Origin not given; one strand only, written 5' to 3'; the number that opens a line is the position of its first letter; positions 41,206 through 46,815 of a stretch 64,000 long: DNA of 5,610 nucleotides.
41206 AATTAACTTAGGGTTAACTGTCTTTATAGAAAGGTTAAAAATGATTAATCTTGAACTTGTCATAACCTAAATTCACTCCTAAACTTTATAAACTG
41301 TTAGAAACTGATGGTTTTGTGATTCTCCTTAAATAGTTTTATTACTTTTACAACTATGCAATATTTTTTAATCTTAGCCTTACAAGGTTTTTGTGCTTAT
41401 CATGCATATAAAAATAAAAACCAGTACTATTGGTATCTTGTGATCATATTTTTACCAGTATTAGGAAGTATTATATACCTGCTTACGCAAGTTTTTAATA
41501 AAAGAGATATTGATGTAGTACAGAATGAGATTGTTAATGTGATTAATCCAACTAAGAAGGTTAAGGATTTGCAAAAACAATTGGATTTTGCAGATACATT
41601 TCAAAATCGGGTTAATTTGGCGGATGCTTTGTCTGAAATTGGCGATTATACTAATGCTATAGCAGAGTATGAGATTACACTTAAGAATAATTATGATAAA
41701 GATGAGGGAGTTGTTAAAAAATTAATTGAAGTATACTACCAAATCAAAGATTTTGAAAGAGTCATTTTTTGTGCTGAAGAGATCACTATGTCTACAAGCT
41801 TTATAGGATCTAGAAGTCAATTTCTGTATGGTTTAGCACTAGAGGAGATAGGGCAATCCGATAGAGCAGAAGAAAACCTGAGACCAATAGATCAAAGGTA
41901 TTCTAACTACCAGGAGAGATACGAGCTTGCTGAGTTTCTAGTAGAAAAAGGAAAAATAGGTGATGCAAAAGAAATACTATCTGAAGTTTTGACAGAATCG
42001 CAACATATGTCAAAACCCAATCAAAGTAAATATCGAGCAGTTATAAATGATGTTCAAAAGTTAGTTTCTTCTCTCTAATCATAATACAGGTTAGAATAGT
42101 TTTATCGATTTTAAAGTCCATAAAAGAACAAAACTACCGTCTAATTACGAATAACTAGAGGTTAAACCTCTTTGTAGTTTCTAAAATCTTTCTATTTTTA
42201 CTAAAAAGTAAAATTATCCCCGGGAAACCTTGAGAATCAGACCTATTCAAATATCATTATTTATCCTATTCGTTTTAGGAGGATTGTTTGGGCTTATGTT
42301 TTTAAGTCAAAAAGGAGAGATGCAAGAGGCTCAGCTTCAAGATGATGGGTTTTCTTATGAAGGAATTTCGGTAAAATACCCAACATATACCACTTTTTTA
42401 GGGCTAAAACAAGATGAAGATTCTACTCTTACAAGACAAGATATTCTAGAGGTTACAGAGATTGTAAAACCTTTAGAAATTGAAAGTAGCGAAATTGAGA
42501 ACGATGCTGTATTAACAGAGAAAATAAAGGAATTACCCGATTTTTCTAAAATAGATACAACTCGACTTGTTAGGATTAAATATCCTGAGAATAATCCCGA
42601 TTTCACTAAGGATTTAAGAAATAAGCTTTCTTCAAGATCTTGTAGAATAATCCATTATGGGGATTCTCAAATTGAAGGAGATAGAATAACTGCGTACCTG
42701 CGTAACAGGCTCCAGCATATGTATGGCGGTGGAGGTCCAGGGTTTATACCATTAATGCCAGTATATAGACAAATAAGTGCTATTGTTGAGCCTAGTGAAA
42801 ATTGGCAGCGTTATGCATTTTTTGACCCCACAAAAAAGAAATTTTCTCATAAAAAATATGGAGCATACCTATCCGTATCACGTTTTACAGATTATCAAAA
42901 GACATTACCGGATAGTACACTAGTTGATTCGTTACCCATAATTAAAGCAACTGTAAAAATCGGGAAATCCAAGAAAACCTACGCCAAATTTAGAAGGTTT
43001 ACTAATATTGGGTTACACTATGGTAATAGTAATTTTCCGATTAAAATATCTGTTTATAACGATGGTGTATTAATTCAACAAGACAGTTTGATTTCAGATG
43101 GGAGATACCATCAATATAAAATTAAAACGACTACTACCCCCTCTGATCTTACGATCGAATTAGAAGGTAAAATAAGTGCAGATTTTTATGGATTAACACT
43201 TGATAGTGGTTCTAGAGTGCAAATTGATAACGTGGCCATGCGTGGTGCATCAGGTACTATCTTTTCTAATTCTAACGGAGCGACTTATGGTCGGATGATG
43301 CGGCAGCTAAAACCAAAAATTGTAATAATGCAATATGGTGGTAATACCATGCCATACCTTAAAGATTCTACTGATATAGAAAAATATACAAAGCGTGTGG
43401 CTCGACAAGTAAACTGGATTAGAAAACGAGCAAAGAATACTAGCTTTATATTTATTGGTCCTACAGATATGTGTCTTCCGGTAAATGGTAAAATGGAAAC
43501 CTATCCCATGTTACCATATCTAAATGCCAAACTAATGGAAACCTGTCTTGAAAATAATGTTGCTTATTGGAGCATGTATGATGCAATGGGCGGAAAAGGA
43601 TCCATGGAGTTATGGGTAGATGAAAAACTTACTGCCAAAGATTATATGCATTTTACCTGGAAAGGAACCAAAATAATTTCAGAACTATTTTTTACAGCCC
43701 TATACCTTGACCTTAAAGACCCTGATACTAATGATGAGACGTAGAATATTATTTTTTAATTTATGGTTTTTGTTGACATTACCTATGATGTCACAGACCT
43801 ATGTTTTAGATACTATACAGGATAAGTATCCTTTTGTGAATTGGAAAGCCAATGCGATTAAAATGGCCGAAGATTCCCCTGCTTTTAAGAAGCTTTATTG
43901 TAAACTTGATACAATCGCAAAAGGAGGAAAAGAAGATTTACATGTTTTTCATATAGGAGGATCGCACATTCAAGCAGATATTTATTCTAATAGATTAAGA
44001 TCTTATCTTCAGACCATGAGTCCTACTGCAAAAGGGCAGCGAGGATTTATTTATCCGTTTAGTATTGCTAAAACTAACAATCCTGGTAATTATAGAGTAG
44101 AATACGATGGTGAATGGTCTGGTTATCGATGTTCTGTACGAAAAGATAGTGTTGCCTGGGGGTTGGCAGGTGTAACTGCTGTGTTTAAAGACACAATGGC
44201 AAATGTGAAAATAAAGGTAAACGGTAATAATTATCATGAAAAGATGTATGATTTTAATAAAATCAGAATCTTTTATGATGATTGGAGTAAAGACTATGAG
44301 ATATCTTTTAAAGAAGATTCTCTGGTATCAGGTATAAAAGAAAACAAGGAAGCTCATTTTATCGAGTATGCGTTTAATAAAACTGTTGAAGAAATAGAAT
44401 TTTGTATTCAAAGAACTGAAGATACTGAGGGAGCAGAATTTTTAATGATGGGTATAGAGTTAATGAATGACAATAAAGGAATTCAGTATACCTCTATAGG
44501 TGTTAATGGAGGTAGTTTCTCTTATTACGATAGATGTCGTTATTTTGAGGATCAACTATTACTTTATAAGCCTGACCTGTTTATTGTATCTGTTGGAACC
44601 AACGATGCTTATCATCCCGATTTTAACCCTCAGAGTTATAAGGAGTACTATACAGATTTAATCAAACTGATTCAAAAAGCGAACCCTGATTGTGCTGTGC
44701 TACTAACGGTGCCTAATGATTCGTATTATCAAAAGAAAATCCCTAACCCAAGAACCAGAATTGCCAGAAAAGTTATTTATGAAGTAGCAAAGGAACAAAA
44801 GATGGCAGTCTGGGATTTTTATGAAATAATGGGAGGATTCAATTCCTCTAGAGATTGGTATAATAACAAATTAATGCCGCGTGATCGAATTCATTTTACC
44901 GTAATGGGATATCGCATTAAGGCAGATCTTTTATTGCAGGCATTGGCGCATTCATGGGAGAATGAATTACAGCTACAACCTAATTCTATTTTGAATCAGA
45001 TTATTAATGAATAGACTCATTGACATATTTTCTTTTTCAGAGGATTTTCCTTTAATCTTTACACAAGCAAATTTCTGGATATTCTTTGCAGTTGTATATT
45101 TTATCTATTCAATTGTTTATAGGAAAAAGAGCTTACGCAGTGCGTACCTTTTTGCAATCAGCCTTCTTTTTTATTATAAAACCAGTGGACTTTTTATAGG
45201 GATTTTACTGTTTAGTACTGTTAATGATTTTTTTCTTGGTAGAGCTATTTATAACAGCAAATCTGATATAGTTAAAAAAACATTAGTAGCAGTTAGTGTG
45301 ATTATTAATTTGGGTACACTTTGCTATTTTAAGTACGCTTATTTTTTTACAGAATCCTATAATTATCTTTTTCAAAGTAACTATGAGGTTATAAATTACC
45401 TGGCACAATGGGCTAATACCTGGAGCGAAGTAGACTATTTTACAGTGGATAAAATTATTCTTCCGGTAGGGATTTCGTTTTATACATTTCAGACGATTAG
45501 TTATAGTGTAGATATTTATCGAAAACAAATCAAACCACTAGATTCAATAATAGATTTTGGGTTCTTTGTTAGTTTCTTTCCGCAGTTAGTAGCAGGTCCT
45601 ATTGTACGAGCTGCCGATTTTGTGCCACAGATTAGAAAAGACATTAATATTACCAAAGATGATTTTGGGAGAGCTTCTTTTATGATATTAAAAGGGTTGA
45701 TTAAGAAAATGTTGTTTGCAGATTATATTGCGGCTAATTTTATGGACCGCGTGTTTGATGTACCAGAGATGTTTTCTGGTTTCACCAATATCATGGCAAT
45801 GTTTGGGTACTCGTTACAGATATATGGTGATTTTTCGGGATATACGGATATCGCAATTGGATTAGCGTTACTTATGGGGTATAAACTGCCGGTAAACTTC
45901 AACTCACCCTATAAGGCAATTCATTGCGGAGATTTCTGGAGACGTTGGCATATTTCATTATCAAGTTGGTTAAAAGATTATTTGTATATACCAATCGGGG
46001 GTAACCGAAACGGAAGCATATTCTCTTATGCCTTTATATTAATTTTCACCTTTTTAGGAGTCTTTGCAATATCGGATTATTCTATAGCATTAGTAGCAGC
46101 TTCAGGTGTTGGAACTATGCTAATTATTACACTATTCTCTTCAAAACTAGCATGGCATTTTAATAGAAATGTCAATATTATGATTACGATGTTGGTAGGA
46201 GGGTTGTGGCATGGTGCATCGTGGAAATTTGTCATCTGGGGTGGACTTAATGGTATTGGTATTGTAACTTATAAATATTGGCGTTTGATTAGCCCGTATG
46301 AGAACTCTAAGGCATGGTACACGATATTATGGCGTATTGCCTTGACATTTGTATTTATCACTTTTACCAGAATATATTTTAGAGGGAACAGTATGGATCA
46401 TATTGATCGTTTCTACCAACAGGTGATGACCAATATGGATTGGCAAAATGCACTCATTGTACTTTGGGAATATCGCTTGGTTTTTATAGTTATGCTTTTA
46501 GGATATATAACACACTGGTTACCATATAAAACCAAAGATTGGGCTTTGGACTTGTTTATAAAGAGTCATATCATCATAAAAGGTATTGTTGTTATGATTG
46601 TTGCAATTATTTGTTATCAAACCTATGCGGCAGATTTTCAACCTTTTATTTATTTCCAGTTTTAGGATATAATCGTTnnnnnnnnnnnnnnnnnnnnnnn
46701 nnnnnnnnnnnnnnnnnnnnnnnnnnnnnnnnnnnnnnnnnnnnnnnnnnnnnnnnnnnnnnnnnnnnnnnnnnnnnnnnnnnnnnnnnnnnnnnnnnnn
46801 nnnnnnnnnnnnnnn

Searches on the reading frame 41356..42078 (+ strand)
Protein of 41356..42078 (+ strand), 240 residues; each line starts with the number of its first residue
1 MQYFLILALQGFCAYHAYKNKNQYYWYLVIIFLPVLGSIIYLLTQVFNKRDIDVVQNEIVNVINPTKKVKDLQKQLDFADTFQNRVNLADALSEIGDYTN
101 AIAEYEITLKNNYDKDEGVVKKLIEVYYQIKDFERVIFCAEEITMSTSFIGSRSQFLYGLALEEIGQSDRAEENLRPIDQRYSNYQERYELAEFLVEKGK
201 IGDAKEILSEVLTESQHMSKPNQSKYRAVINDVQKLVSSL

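Call 44: search_protein_families(library=pfam, proteins=[window:41356-42078:+], max_evalue=0.001)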
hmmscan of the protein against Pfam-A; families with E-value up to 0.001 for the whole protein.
window:41356-42078:+ (240 aa): 7 families
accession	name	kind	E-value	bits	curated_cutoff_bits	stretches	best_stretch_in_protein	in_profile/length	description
PF13428.12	TPR_14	-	7.2e-06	26.6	23.5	0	86-123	5-41/44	Tetratricopeptide repeat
PF13181.12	TPR_8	-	4.1e-05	23.8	25.7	0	86-106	5-25/34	Tetratricopeptide repeat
PF13174.12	TPR_6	-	9.7e-05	23.2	26.3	0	87-111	5-29/33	Tetratricopeptide repeat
PF14559.12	TPR_19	-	9.9e-05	23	25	0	166-214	5-54/68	Tetratricopeptide repeat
PF14561.12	TPR_20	-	0.00017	22.3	25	0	67-124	6-64/90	Tetratricopeptide repeat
PF13431.12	TPR_17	-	0.00041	20.8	24.4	0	154-173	15-34/34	Tetratricopeptide repeat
PF13432.12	TPR_16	-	0.00068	20.5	32.7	0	87-114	2-29/65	Tetratricopeptide repeat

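Call 52: search_protein_families(library=ncbifam, proteins=[window:41356-42078:+], max_evalue=1)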
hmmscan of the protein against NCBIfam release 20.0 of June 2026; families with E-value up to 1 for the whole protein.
window:41356-42078:+ (240 aa): 10 families
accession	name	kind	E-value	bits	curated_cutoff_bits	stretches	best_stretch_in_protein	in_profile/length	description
TIGR02917.1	PEP_TPR_lipo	equivalog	2.6e-06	25.6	312.2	1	84-216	58-190/899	XrtA/PEP-CTERM system TPR-repeat protein PrsT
NF040959.1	MamA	equivalog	1.3e-05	24.8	200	1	85-175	74-162/204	magnetosome protein MamA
TIGR03504.1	FimV_Cterm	subfamily_domain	0.0008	19.4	30.65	1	189-215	3-29/44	FimV/HubP family polar landmark protein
NF008756.0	PRK11788.1-4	equivalog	0.0018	17.4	474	1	66-211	197-341/389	lipopolysaccharide assembly protein LapB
TIGR04265.1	bac_cardiolipin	equivalog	0.0043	16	290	1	21-86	30-98/483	cardiolipin synthase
NF011726.0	PRK15179.1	equivalog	0.011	14.1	733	1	77-214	81-217/694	Vi polysaccharide biosynthesis protein TviE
NF009107.0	PRK12452.1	equivalog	0.012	14.4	787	1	23-101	58-137/509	cardiolipin synthase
TIGR02795.1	tol_pal_ybgF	equivalog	0.033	14.8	90.1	0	154-214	41-105/119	tol-pal system protein YbgF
NF008757.0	PRK11788.1-5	equivalog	0.04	13.1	363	1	79-173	104-201/388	lipopolysaccharide assembly protein LapB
NF008755.0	PRK11788.1-3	equivalog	0.12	11.7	430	1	119-215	143-244/388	lipopolysaccharide assembly protein LapB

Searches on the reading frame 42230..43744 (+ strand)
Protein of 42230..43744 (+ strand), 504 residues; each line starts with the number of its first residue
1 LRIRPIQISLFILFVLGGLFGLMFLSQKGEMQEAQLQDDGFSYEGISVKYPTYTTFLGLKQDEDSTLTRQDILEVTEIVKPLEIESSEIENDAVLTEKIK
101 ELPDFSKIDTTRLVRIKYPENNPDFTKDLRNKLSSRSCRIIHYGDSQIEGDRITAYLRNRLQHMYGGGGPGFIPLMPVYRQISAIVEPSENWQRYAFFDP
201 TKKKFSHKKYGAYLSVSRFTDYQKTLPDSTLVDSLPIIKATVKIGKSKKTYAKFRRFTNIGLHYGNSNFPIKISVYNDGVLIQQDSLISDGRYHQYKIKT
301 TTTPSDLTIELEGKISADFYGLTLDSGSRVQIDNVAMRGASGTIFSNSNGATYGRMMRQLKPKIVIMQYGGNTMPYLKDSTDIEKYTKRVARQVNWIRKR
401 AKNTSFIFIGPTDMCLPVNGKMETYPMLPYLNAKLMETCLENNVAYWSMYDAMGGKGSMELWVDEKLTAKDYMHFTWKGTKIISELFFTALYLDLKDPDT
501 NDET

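Call 44: search_protein_families(library=pfam, proteins=[window:42230-43744:+], max_evalue=0.001)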
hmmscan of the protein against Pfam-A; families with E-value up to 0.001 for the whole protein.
window:42230-43744:+ (504 aa): 2 families
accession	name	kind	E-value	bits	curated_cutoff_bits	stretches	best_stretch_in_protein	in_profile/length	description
PF13472.12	Lipase_GDSL_2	-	2.5e-08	35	32.9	1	329-480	33-176/178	GDSL-like Lipase/Acylhydrolase family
PF00657.28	Lipase_GDSL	-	0.00019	22.1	23.6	1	315-486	30-207/208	GDSL-like Lipase/Acylhydrolase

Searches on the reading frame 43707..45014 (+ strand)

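Call 44: search_protein_families(library=pfam, proteins=[window:43707-45014:+], max_evalue=0.001)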
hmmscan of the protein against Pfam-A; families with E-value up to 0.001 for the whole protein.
window:43707-45014:+ (435 aa): 3 families
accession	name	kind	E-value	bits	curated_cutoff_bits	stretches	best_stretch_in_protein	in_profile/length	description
PF13472.12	Lipase_GDSL_2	-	2e-15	58.2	32.9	1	262-404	36-178/178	GDSL-like Lipase/Acylhydrolase family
PF00657.28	Lipase_GDSL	-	1.3e-09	38.9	23.6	1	254-408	31-207/208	GDSL-like Lipase/Acylhydrolase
PF04311.20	DUF459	-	0.00039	20.3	27.2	0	273-411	44-196/197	Protein of unknown function (DUF459)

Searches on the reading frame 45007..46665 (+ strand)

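Call 44: search_protein_families(library=pfam, proteins=[window:45007-46665:+], max_evalue=0.001)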
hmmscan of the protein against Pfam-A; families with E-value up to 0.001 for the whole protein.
window:45007-46665:+ (552 aa): 1 family
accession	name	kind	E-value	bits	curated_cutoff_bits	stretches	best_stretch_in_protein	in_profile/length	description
PF03062.24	MBOAT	-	2.1e-20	73.7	27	2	180-352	80-272/337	MBOAT, membrane-bound O-acyltransferase family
